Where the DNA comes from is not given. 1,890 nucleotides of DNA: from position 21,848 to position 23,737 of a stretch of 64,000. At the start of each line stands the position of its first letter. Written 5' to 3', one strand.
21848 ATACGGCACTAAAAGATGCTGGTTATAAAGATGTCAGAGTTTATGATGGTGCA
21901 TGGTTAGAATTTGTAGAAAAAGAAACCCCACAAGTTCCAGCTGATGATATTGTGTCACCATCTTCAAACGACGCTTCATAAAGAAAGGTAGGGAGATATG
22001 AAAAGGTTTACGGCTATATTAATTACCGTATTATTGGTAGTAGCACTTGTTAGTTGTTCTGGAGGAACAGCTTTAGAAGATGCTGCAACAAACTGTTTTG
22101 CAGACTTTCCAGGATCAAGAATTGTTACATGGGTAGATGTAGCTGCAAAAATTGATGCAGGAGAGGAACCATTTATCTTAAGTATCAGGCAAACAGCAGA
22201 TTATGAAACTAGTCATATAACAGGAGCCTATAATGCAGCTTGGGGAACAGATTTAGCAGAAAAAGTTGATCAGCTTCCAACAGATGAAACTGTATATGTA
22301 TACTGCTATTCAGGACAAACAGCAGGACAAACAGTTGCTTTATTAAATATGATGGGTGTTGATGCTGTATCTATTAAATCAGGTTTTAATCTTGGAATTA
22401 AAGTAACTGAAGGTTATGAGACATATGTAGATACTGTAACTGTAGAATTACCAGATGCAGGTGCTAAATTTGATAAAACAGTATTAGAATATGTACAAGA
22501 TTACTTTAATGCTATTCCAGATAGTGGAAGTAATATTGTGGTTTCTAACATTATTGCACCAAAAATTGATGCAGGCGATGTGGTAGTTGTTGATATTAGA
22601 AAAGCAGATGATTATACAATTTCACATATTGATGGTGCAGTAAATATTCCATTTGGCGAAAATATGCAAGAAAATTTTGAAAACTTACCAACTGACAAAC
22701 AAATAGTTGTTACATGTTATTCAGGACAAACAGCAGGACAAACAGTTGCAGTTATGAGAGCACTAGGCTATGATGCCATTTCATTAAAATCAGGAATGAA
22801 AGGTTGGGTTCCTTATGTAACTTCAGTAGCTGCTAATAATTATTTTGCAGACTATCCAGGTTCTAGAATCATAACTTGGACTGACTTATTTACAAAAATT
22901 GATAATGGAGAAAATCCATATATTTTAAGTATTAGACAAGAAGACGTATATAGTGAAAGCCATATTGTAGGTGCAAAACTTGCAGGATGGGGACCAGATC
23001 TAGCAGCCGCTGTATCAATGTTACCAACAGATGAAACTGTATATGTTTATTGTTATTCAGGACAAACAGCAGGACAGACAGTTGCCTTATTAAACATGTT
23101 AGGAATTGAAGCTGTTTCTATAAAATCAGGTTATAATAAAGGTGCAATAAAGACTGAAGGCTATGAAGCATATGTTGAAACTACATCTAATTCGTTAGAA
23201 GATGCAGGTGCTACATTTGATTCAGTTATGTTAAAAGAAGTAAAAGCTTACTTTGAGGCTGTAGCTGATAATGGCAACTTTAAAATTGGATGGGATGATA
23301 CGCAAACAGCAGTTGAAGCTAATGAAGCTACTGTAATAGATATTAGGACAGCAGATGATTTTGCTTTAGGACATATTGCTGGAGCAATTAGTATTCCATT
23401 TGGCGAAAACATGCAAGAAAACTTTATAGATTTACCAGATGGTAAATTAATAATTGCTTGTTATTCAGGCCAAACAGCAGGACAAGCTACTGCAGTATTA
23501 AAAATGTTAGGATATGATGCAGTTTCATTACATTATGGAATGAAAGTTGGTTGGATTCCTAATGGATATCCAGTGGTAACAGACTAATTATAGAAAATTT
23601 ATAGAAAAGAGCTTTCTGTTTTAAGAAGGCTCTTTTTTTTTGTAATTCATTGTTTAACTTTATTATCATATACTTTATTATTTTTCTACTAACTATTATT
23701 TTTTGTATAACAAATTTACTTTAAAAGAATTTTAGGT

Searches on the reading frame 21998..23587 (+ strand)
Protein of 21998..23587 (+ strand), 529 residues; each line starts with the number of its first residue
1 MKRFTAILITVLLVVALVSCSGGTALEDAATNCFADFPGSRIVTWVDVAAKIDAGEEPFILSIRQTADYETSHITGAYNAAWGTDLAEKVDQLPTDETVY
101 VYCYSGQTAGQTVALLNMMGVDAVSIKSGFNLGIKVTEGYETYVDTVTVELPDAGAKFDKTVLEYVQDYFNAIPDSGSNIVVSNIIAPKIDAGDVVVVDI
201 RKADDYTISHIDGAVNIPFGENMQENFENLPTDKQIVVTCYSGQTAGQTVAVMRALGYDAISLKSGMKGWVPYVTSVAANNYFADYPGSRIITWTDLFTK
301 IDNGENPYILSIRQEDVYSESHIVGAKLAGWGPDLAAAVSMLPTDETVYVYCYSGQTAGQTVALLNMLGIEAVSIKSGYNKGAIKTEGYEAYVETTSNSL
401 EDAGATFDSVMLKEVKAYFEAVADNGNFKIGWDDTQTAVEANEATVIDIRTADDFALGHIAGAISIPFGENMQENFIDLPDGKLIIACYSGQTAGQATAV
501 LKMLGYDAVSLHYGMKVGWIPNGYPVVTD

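Call 25: search_protein_families(library=ncbifam, proteins=[window:21998-23587:+], max_evalue=0.00001)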
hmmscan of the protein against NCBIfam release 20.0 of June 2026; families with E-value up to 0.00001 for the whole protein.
window:21998-23587:+ (529 aa): 16 families
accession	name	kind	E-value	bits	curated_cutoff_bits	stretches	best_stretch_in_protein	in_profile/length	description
NF005902.0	PRK07878.1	equivalog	7.3e-35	120.6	647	2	185-274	293-385/392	adenylyltransferase/sulfurtransferase MoeZ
NF045521.1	rhoda_near_glyco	subfamily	2.1e-29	102.2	145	2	192-262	29-99/144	rhodanese homology domain-containing protein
NF007627.0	PRK10287.1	equivalog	3.9e-29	100.9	102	2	197-268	23-95/104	thiosulfate sulfurtransferase PspE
NF001195.0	PRK00162.1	equivalog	1.6e-27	95.9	102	2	189-272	15-98/108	thiosulfate sulfurtransferase GlpE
NF006444.0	PRK08762.1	equivalog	4.1e-27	94.8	449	2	438-527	24-115/387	molybdopterin-synthase adenylyltransferase MoeB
TIGR02981.1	phageshock_pspE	exception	3e-25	88.5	126.3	1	197-268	21-93/101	thiosulfate sulfurtransferase PspE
NF005646.0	PRK07411.1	equivalog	6.8e-21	74.8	633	1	191-274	296-383/390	molybdopterin-synthase adenylyltransferase MoeB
NF041203.1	rhodanese_LYCAU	equivalog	3.1e-18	65.7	115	1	186-271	28-117/126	rhodanese-related (seleno)protein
NF033833.0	rhodan_ChrE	equivalog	1.4e-16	60.4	120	0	44-131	6-95/108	rhodanese family chromate resistance protein ChrE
NF008752.0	PRK11784.1-4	equivalog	3.5e-16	59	266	0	442-473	17-48/357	tRNA 2-selenouridine(34) synthase MnmH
NF008750.0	PRK11784.1-2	equivalog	1.1e-15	57.6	241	0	436-475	8-47/346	tRNA 2-selenouridine(34) synthase MnmH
TIGR03167.1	tRNA_sel_U_synt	equivalog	2e-11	43.9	219.75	0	443-474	2-33/311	tRNA 2-selenouridine(34) synthase MnmH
TIGR04271.1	ThiI_C_thiazole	equivalog_domain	1.3e-09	38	70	0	187-246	20-81/101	thiazole biosynthesis protein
TIGR04568.1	arch_SelU_Nterm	equivalog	5.1e-08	33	200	0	180-219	91-128/215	selenouridine synthase SelU-like subunit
NF001133.1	PRK00142.1-1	equivalog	2.2e-07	30.7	170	0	182-277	109-207/229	oxygen-dependent tRNA uridine(34) hydroxylase TrhO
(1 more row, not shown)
